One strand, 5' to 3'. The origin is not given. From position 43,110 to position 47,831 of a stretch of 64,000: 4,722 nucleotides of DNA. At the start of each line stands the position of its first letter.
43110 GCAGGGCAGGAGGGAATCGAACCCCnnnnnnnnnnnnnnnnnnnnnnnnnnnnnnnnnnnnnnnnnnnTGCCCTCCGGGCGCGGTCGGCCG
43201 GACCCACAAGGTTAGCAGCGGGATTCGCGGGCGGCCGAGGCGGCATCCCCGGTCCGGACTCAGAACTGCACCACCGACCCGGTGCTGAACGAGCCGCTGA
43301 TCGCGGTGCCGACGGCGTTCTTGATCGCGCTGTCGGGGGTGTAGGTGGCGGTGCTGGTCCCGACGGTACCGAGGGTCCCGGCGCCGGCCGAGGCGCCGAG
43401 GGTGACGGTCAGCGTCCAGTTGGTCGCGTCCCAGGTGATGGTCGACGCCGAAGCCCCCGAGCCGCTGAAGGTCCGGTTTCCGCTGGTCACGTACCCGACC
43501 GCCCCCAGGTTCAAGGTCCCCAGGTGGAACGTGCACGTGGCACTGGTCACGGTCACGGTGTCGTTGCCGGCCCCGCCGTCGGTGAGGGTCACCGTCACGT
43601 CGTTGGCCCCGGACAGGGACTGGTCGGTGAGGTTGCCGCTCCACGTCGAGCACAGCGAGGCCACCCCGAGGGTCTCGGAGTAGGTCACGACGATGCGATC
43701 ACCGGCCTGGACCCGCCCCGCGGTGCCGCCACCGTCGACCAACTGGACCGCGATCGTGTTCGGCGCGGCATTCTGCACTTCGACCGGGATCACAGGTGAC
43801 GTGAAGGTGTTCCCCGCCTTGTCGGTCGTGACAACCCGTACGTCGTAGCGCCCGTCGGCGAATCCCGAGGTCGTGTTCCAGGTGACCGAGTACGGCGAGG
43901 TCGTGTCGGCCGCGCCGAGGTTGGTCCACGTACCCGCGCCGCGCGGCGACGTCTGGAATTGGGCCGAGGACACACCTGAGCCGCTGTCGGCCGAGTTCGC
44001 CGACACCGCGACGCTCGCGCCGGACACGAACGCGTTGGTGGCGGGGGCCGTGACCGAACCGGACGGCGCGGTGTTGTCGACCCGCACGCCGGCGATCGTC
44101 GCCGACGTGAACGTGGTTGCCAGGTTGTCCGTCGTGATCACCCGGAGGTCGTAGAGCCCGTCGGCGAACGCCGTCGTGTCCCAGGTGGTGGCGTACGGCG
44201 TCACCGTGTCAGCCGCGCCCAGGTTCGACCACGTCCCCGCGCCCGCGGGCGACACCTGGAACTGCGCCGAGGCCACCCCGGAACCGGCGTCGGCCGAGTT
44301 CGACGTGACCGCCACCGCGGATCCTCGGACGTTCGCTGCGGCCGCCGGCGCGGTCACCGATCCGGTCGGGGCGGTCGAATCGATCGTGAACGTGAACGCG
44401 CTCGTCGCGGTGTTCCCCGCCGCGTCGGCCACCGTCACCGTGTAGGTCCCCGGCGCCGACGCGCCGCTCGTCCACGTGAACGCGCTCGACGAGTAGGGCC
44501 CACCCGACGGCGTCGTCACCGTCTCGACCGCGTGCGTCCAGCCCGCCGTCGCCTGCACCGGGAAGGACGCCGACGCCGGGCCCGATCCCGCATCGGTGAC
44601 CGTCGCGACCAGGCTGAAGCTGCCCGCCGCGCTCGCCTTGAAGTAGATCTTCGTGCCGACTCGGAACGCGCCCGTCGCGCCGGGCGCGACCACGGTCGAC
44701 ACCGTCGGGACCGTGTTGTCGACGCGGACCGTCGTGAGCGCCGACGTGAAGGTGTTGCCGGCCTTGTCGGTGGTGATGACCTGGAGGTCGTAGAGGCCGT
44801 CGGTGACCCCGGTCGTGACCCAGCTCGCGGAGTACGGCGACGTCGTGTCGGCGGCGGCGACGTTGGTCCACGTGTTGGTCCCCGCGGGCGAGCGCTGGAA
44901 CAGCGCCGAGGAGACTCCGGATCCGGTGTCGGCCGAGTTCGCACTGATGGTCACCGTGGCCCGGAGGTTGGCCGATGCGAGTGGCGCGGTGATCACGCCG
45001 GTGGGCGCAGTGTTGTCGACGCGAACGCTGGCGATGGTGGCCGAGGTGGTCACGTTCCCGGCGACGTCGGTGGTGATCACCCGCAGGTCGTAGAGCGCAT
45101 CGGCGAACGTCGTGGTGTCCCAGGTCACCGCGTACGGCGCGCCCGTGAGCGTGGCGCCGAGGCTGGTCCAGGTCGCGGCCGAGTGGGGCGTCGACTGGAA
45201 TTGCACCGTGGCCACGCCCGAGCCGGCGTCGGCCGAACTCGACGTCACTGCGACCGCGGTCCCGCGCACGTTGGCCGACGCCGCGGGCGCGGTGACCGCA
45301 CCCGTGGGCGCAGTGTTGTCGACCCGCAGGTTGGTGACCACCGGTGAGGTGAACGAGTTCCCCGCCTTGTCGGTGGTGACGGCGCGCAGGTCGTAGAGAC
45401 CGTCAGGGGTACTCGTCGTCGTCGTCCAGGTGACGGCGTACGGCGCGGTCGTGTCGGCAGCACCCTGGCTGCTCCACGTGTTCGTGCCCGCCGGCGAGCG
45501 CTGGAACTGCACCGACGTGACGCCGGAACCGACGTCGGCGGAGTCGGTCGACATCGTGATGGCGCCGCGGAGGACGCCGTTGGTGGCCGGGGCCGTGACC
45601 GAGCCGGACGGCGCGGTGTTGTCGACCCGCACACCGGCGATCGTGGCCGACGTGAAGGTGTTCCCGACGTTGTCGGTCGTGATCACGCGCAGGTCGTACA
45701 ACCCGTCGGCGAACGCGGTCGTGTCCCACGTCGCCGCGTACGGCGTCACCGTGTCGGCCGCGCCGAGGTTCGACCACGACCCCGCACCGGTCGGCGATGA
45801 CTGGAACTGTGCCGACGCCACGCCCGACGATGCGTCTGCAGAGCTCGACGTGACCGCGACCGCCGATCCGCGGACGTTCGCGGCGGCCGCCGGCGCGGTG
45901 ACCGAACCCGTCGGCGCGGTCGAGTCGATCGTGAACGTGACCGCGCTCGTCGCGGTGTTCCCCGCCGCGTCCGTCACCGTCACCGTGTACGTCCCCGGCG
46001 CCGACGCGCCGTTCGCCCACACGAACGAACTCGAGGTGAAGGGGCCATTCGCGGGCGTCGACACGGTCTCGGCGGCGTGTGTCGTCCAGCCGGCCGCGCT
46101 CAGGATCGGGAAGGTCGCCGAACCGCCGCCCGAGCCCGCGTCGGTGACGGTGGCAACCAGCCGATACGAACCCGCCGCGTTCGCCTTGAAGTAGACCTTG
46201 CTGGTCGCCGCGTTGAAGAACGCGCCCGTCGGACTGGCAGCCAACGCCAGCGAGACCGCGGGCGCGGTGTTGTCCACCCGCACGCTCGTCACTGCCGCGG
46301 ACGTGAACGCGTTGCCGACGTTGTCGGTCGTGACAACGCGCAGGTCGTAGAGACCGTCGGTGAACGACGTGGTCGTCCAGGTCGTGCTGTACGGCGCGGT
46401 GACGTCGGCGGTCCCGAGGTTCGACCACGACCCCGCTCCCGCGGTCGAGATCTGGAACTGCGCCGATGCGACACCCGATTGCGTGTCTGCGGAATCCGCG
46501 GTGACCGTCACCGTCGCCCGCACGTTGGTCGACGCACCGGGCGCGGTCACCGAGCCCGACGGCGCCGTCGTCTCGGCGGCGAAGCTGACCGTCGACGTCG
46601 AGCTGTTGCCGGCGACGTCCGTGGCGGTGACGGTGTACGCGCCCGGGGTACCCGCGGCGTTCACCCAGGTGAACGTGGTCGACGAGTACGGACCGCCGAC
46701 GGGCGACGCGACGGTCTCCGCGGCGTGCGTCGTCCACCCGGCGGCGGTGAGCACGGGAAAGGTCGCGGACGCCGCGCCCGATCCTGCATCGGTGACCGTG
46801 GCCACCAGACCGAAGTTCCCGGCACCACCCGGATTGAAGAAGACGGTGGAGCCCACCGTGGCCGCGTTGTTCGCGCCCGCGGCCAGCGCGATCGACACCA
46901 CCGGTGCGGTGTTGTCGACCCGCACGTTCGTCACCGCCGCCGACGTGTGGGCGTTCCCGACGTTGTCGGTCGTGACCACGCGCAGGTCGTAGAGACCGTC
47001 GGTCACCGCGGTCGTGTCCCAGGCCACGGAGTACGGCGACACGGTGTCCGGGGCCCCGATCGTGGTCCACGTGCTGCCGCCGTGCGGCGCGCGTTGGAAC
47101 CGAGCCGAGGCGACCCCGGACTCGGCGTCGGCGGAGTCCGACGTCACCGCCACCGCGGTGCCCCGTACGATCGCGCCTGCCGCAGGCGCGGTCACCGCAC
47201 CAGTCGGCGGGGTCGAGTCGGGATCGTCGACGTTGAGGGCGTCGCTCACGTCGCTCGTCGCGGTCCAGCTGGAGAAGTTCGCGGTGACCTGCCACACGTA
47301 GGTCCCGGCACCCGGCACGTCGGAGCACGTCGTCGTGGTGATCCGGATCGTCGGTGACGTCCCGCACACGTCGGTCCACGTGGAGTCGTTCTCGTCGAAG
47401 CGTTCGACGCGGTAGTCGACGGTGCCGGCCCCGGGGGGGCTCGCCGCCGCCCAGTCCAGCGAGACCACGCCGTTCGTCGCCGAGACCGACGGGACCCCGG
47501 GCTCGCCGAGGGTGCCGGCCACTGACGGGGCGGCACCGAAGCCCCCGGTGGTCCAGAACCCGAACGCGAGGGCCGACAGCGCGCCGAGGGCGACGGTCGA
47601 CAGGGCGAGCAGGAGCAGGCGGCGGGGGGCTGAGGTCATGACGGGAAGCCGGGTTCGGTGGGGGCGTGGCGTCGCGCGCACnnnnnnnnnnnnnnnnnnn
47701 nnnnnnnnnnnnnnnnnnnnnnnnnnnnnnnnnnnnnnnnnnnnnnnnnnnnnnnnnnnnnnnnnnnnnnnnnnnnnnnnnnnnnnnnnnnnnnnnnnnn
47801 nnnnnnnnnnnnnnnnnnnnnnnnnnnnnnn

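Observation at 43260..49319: ECF sigma / anti-sigma + small exported protein + 1473-aa Ig-repeat surface protein inserted in the rpmG | tRNA-Trp-secE-nusG junction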

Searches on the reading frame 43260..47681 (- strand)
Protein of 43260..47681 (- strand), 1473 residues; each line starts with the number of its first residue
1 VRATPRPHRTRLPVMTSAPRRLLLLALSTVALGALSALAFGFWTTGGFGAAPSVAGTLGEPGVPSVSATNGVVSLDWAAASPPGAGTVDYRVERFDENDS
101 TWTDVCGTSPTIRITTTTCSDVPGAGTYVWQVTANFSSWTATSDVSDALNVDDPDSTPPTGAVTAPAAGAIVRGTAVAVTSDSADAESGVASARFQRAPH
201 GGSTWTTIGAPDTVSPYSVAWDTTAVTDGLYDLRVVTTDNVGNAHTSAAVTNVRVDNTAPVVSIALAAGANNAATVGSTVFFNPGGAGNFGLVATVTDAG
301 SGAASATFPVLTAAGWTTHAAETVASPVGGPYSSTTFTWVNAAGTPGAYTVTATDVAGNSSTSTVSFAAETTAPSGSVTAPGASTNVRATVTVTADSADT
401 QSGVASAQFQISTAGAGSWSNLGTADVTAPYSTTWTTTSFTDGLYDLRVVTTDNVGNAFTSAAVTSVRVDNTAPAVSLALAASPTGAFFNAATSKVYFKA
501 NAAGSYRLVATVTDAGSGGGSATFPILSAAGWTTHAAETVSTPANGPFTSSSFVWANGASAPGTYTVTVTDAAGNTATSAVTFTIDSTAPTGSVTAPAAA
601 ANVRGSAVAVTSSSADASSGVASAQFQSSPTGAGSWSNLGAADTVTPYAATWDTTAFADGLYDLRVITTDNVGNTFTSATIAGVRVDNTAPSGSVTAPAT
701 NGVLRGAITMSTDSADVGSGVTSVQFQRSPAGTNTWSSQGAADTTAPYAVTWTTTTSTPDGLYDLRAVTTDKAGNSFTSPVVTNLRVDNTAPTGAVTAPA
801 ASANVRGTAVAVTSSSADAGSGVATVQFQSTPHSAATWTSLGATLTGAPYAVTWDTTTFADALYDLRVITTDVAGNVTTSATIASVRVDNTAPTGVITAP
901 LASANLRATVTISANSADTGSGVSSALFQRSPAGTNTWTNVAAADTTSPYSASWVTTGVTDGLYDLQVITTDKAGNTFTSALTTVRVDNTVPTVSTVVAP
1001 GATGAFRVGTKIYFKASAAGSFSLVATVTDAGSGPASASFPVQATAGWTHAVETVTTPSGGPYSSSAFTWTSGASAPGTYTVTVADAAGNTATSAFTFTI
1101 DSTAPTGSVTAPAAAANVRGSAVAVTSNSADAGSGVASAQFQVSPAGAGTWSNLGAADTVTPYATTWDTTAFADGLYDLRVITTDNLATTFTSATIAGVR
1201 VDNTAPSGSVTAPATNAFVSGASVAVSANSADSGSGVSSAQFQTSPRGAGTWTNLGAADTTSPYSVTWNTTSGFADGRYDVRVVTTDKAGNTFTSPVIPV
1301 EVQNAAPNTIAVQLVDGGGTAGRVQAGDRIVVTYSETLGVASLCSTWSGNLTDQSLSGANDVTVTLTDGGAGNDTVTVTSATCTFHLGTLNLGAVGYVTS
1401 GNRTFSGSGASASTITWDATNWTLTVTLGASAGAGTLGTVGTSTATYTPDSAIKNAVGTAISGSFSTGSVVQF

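Call 9: search_protein_families(library=pfam, proteins=[window:43260-47681:-], max_evalue=0.1)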
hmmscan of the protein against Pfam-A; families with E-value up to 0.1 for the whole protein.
window:43260-47681:- (1473 aa): 8 families
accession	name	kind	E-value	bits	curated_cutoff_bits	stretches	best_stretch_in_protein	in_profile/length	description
PF17957.7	Big_7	-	3.7e-42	143.3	24.1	8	1206-1283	1-70/70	Bacterial Ig domain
PF19077.6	Big_13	-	3.9e-33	114.4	27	9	933-989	48-102/102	Bacterial Ig-like domain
PF13750.12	Big_3_3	-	5.6e-25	88.3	27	2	217-275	3-61/157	Bacterial Ig-like domain (group 3)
PF06832.18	BiPBP_C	-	3e-08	33.9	26.8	0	560-582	69-89/90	Penicillin-Binding Protein C-terminus Family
PF24384.1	Ig_TMM62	-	3.4e-08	33.6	27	0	847-883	81-121/128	TMEM62 Ig-like domain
PF15418.12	DUF4625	-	9.8e-07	29.6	27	0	959-977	103-121/131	Domain of unknown function (DUF4625)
PF20763.3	UDG-inhib_P56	-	2.2e-05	24.6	24.1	0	964-982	8-26/53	Phage phi29, UDG inhibitor P56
PF11797.14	WxLIP_HBD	-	0.081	13.3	28.9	0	210-245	86-121/138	WxL Interacting Protein, host binding domain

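Call 10: search_protein_families(library=ncbifam, proteins=[window:43260-47681:-], max_evalue=0.1)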
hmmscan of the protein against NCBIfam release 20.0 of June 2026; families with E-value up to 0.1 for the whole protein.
window:43260-47681:- (1473 aa): 2 families
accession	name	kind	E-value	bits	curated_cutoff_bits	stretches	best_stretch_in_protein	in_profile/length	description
NF047441.1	Lepto_OmpL47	equivalog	1.2e-12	48.1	250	1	870-1057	121-293/336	multi-beta-barrel domain surface protein OmpL47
NF047446.1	barrel_OmpL47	domain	2.8e-09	37.3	40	1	389-460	5-60/68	OmpL47-type beta-barrel domain-containing protein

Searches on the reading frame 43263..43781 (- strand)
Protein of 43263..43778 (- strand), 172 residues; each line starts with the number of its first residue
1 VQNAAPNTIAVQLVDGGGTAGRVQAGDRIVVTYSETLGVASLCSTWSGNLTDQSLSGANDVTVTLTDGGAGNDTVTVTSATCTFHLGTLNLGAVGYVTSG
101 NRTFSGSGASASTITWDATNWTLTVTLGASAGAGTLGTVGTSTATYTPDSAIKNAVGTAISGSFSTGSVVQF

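Call 50: search_solved_structures(query=window:43263-43778:-, max_evalue=10, show_alignments=1)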
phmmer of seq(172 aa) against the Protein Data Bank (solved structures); distinct sequences matched with E-value up to 10: 0.

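Call 55: search_solved_structures(query=A4, max_evalue=10)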
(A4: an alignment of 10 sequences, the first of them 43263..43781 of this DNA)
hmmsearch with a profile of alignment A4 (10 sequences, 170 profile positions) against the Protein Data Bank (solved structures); distinct sequences matched with E-value up to 10: 1.
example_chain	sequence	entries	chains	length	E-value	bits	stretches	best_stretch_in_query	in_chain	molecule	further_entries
4je0_A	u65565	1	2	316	0.13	15.1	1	2-77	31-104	Ser-Asp rich fibrinogen/bone sialoprotein-binding protein SdrD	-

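Call 58: find_homologous_proteins(query=A4, max_evalue=0.001)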
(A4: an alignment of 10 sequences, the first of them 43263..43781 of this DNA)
Query A4 (10 sequences) (173 aa, profile of the alignment): 21 proteins with E <= 0.001 among 8000 candidates.
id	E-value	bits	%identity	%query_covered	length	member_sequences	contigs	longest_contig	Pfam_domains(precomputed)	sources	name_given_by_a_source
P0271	5.7e-65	236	80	100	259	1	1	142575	-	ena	-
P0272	3.5e-56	208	67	100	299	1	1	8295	-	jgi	jgi:hypothetical protein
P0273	9.8e-52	193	61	100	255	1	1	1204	-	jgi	jgi:hypothetical protein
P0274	2.2e-46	176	53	95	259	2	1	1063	-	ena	-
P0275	2.4e-40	156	53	87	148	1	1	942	-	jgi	jgi:hypothetical protein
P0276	2.4e-38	149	58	75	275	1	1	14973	-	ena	-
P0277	5.5e-34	135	67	61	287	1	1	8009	PF17957.8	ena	-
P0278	2.7e-32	130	45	92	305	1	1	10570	-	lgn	-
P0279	4.6e-32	129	47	77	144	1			-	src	-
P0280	7.2e-20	89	36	84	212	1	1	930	-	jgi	jgi:hypothetical protein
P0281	3.2e-19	87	36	46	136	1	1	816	-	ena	-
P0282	3.1e-13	68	29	87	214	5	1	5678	-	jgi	jgi:hypothetical protein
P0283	4.8e-13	67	35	86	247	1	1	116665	-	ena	-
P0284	1.9e-12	65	59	35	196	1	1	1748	-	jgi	-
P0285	1.7e-9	56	31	81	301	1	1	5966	PF19077.7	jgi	jgi:Bacterial Ig-like domain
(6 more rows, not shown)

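Call 68: predict_structure(alignment_id=A5)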
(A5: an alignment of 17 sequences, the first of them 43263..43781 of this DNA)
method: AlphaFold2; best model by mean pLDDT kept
length: 173 residues; sequences in the alignment: 17
mean_pLDDT: 92.3   pTM: 0.89
mean pLDDT of the five models: 92.3, 92.2, 91.6, 90.5, 90.2
residues with pLDDT >= 90: 144; 70-90: 25; 50-70: 4; < 50: 0
segments of 3 or more residues with pLDDT < 50: none
pLDDT, mean of each block of 10 residues (from residue 1): 76 90 94 94 93 92 96 96 96 94 94 96 97 92 94 93 88 76
secondary structure, 60 per line:
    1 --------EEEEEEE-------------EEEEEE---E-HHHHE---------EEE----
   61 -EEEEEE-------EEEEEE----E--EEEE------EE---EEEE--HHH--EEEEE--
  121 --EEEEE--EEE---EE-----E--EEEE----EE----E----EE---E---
elements in order: E9-15 E29-34 H40-43 E54-56 E62-67 E75-80 E88-91 E103-106 E114-118 E123-127 E130-132 E146-149

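Call 72: fold_search(model_id=the predicted structure, library=pdb)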
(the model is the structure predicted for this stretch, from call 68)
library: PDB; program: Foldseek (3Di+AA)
matches with E <= 10: 618; with E <= 0.001: 0
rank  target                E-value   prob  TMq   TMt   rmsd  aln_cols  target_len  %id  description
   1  8q00_A                1.1e-01  0.75  0.30  0.19   8.2       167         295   10  TssM-Ub-PA complex - A USP-like DUB from B. pseudomallei (193-430) reacted with Ub-PA (released 2023-12-13)
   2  7wly_P                1.6e-01  0.20  0.25  0.30  10.6       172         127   13  Cryo-EM structure of the Omicron S in complex with 35B5 Fab(1 down- and 2 up RBDs) (released 2022-05-25)
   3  4mji_I                3.4e-01  0.15  0.21  0.19  11.2       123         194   10  T cell response to a HIV reverse transcriptase epitope presented by the protective allele HLA-B*51:01 (released 2014-05-28)
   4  9y5y_K                3.7e-01  0.10  0.16  0.24  14.2       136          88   10  Structure of the Omicron Spike RBD bound by the monobody s19382 (local refinement from dimerized Spike protein ECDs) (released 2025-11-12)
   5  5ivx_E                4.8e-01  0.15  0.24  0.22  10.8       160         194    8  Crystal Structure of B4.2.3 T-Cell Receptor and H2-Dd P18-I10 Complex (released 2017-03-29)
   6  3he7_C                5.1e-01  0.16  0.25  0.23  10.0       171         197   13  Crystal structure of mouse CD1d-alpha-galactosylceramide with mouse Valpha14-Vbeta7 NKT TCR (released 2009-07-28)
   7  6zkw_D                5.6e-01  0.16  0.24  0.23   9.5       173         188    8  Crystal structure of InhA:01 TCR in complex with HLA-E bound to InhA (53-61) (released 2022-01-26)
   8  3scm_C                5.6e-01  0.10  0.20  0.19  11.2       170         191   11  Crystal structure of autoreactive-Valpha14-Vbeta6 NKT TCR in complex with CD1d-isoglobotrihexosylceramide (released 2011-10-05)
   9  4mji_D                5.9e-01  0.09  0.19  0.17  13.1       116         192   15  T cell response to a HIV reverse transcriptase epitope presented by the protective allele HLA-B*51:01 (released 2014-05-28)
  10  5d2l_O                5.9e-01  0.08  0.20  0.19  12.3       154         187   10  Crystal structure of TCR C7 in complex with HCMV NLV epitope presented by HLA-A2 (released 2015-10-07)
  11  6mno_A                6.3e-01  0.15  0.25  0.23  10.8       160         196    7  6235 TCR bound to I-Ab Padi4 (released 2019-07-03)
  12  3quy_C                6.6e-01  0.06  0.17  0.16  11.9       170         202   12  Structure of the mouse CD1d-BnNH-GSL-1'-iNKT TCR complex (released 2011-06-29)
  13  7eaz_A                6.6e-01  0.02  0.14  0.04  19.1       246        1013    9  Cryo-EM structure of SARS-CoV-2 Spike D614G variant, one RBD-up conformation 1 (released 2021-06-23)
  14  6xax_B                6.9e-01  0.04  0.15  0.11  17.6       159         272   10  Structure of a fragment of human fibronectin containing the 11th type III domain, extra domain A, and the 12th type II (released 2021-06-09)
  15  6deg_B                6.9e-01  0.03  0.11  0.07  16.9       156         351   12  Crystal structure of a DNA polymerase III subunit beta DnaN sliding clamp from Bartonella birtlesii LL-WM9 (released 2018-05-30)
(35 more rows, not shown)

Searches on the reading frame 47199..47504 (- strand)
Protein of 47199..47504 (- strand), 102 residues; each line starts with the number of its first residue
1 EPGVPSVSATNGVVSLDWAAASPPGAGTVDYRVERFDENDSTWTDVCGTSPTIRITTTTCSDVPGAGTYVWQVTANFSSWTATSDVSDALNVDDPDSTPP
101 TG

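Call 49: search_solved_structures(query=window:47199-47504:-, max_evalue=10, show_alignments=1)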
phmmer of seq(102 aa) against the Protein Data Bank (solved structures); distinct sequences matched with E-value up to 10: 4.
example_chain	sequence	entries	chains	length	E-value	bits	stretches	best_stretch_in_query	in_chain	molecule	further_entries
6n4v_Af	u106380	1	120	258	0.15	15.9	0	29-64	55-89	Coat protein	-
7s7k_A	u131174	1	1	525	0.22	15.4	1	6-76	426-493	Ephrin type-B receptor 2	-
1o5e_L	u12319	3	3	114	1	13.3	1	23-63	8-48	Serine protease hepsin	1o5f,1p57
8feh_D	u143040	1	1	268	1.3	12.9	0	6-79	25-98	Minor capsid protein A1 fusion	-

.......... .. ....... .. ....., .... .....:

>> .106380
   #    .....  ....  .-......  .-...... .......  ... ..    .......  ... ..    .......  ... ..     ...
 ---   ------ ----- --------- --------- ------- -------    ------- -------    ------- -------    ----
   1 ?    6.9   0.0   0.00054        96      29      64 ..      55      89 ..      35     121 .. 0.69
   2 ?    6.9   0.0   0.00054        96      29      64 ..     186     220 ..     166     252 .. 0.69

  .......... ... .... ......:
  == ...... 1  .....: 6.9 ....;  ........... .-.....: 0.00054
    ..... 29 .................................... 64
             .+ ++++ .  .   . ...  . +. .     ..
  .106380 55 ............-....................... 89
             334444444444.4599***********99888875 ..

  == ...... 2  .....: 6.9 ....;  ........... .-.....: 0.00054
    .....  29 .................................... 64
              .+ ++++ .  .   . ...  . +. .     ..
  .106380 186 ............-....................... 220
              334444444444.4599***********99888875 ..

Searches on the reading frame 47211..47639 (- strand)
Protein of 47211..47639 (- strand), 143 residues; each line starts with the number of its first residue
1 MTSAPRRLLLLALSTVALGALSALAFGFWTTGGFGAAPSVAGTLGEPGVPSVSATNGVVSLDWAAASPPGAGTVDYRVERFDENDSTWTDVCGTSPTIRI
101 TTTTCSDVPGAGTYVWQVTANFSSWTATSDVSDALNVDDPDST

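Call 54: search_solved_structures(query=A3, max_evalue=1)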
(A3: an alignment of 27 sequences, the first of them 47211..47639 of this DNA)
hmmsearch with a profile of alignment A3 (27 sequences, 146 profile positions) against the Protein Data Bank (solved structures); distinct sequences matched with E-value up to 1: 36.
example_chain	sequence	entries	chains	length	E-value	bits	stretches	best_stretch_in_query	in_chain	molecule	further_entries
8g4l_bm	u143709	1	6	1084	1.3e-33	119.4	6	31-99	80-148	Titin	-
8q6t_I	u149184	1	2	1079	1.9e-30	109.1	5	32-94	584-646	Titin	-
8bnq_A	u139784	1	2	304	5e-10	42.9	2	53-124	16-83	Titin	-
8bvo_A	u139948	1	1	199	1.3e-08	38.3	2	45-123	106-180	Titin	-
8bxr_A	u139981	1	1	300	2.1e-08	37.6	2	45-123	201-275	Titin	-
3lpw_A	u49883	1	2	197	4.2e-08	36.6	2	47-100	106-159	A77-A78 domain from Titin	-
8oq9_A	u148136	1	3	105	1.6e-07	34.7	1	46-140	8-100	Titin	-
8orl_A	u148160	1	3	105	3.1e-07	33.8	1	46-129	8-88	Titin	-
8g4l_bo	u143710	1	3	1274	1e-05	28.9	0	45-92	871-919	Myosin-binding protein C, cardiac-type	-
9ot8_A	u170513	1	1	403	0.00072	22.9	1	46-133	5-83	FN3con-9 - FN3con-41 fusion,Galectin-3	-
8oty_A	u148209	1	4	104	0.0013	22.1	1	45-95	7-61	Titin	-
8oiy_A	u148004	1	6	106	0.0017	21.7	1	46-123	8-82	Titin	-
4o00_A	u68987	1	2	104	0.0022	21.3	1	46-123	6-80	Titin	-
8q6t_V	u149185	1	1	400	0.0024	21.2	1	46-92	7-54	Myosin-binding protein C, cardiac-type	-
1bpv_A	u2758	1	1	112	0.0036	20.6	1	45-95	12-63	TITIN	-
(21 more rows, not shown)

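Call 56: search_protein_families(library=pfam, alignment_id=A3, max_evalue=0.01)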
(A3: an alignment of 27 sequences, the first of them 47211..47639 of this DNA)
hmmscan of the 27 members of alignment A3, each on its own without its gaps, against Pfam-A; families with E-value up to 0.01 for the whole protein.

A. member 1, window:47211-47639:- (143 aa): 1 family
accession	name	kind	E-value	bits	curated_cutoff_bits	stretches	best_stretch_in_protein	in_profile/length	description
PF09272.15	Hepsin-SRCR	-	0.0079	17.3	26.6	0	74-108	10-44/110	Hepsin, SRCR domain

B. families by the number of members that match (of 27 scanned): 5 families
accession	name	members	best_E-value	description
PF00041.27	fn3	4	0.0004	Fibronectin type III domain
PF20082.4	DUF6476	1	0.00052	Family of unknown function (DUF6476)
PF07532.17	Big_4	1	0.0016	Bacterial Ig-like domain (group 4)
PF01108.23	Tissue_fac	1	0.005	Tissue factor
PF09272.15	Hepsin-SRCR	1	0.0079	Hepsin, SRCR domain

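Call 83: search_protein_families(library=ncbifam, alignment_id=A3, max_evalue=0.1)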
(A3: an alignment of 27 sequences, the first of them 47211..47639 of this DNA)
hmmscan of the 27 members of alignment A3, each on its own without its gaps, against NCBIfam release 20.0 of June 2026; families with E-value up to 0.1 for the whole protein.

A. member 1, window:47211-47639:- (143 aa): 0 families

B. families by the number of members that match (of 27 scanned): 7 families
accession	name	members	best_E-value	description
NF038083.1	CU044_5270_fam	1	0.025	CU044_5270 family protein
NF001930.0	PRK00704.2-1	1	0.044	photosystem I reaction center protein subunit XI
NF040514.1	CAL67264_fam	1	0.046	CAL67264 family membrane protein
NF033902.0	iso_D2_wall_anc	1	0.057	SpaH/EbpB family LPXTG-anchored major pilin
TIGR00847.1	ccoS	1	0.069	cbb3-type cytochrome oxidase assembly protein CcoS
NF005176.1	PRK06655.1-1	1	0.072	flagellar hook assembly protein FlgD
NF049848.1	tail_join_FII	1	0.088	head-tail joining protein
